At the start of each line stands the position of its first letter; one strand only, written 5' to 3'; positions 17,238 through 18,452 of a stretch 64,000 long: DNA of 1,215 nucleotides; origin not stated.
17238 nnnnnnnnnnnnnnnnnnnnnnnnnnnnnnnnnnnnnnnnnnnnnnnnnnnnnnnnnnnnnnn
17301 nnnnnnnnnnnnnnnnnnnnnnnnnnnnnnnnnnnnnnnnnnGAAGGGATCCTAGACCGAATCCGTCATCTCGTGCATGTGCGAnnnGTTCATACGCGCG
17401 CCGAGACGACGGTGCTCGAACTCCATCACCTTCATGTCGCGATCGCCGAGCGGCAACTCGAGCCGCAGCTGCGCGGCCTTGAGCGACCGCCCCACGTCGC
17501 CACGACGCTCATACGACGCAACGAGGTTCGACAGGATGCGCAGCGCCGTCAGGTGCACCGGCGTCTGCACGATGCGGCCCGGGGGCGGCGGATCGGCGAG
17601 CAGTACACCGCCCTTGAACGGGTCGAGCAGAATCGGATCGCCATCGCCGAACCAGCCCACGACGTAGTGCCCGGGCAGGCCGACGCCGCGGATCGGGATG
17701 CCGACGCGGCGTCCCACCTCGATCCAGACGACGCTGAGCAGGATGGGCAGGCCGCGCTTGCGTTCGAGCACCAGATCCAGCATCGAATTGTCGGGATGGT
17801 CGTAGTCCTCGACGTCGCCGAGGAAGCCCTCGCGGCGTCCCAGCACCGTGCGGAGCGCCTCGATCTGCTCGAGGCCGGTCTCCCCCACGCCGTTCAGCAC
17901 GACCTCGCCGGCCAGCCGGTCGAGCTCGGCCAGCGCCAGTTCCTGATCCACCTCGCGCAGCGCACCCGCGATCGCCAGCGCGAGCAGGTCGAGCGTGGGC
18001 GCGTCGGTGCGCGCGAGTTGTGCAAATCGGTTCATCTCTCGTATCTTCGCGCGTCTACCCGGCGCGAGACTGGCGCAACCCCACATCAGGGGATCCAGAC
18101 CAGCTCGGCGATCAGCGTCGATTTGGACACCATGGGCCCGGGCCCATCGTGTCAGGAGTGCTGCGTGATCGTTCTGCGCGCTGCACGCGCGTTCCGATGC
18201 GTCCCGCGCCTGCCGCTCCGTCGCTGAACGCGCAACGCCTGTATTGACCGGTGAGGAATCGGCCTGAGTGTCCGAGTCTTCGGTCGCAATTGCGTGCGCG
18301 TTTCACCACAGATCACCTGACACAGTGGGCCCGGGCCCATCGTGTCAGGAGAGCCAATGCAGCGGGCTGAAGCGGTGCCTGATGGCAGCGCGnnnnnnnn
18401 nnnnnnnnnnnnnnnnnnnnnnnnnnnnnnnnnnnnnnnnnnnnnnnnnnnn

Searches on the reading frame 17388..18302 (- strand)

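Call 62: search_protein_families(library=pfam, proteins=[window:17388-18302:-], max_evalue=0.000001)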
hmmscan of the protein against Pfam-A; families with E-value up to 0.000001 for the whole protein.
window:17388-18302:- (305 aa): 1 family
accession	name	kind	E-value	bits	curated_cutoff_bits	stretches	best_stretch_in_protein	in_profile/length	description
PF13369.12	Transglut_core2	-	1e-32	113.2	23.5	1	123-235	3-117/155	Transglutaminase-like superfamily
